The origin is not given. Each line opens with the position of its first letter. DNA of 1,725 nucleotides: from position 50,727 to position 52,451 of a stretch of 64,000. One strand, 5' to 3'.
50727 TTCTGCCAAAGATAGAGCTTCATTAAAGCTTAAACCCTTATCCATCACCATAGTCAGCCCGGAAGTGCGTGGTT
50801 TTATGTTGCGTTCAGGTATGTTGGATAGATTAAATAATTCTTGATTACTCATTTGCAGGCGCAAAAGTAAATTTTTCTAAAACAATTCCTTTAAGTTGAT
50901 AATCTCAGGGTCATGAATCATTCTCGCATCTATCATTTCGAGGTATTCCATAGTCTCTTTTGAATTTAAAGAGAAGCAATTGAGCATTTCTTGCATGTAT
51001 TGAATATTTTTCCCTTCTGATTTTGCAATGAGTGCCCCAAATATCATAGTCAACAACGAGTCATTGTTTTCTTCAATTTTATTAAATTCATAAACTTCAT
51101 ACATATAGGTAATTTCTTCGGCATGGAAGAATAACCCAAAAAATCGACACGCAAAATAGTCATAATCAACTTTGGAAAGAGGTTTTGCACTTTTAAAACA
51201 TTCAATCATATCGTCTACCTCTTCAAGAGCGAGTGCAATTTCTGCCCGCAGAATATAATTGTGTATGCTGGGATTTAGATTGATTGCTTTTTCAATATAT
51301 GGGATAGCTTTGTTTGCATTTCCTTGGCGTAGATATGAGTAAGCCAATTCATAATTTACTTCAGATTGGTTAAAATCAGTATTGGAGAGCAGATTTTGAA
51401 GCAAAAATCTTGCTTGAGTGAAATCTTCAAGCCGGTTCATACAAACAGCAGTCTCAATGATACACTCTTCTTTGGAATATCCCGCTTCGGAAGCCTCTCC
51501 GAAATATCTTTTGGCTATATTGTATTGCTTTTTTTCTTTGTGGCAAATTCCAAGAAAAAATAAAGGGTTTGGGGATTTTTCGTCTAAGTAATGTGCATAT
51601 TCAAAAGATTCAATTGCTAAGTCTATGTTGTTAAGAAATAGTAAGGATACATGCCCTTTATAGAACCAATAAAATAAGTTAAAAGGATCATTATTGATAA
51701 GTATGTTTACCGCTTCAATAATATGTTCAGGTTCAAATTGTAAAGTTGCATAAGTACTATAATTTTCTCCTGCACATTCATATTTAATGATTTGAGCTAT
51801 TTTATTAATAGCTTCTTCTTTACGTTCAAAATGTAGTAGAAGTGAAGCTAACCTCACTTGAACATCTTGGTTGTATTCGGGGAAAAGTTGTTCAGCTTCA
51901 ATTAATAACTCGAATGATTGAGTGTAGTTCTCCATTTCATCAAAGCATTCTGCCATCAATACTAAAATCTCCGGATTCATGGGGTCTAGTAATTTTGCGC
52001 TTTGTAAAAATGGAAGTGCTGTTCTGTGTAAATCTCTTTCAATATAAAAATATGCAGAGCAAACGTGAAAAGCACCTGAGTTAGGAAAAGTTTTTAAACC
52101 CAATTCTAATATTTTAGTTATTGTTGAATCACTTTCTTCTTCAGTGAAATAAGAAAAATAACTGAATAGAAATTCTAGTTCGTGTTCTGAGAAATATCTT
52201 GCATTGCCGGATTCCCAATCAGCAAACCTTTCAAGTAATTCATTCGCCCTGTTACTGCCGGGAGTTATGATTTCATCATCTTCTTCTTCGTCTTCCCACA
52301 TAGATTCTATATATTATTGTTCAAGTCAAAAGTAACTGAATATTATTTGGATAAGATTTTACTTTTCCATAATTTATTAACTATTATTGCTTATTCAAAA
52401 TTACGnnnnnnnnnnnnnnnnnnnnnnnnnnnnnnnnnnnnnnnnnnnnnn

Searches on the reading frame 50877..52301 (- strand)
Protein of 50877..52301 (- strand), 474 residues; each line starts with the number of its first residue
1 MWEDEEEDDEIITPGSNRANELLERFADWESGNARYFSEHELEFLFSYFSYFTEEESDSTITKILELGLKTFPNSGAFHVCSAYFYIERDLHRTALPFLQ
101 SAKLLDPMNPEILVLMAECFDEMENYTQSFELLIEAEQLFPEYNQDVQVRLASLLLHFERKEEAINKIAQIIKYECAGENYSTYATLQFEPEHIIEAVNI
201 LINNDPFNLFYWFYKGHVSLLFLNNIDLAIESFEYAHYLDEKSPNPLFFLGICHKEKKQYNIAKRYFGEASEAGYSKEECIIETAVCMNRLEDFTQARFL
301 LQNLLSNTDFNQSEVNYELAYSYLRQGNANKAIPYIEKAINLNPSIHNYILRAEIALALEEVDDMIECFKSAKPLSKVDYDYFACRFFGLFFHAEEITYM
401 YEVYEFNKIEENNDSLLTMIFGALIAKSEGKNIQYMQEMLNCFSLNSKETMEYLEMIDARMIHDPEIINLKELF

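Call 20: search_protein_families(library=pfam, proteins=[window:50877-52301:-], max_evalue=0.0001)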
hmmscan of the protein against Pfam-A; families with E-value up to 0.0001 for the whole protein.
window:50877-52301:- (474 aa): 9 families
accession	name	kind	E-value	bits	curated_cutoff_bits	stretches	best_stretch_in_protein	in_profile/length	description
PF12895.13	ANAPC3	-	2.1e-13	50.8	27.2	1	299-370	10-80/82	Anaphase-promoting complex, cyclosome, subunit 3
PF07719.23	TPR_2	-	3.7e-13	48.9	27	1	314-345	2-33/34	Tetratricopeptide repeat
PF14559.12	TPR_19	-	3.1e-11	43.9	25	0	123-171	4-51/68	Tetratricopeptide repeat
PF13181.12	TPR_8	-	4.1e-11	42.5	25.7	1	314-345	2-33/34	Tetratricopeptide repeat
PF00515.34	TPR_1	-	2.4e-09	37.1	27.8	0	317-345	5-33/34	Tetratricopeptide repeat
PF13174.12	TPR_6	-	3.1e-09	37.3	26.3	0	317-344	4-31/33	Tetratricopeptide repeat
PF13428.12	TPR_14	-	1e-07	32.3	23.5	0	316-347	4-35/44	Tetratricopeptide repeat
PF13424.12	TPR_12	-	1.3e-07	32.1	30.1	0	315-358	5-50/77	Tetratricopeptide repeat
PF23914.1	TPR_CcmH_CycH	-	2.9e-05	24.4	42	0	203-309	44-152/158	Cytochrome c-type biogenesis protein H TPR domain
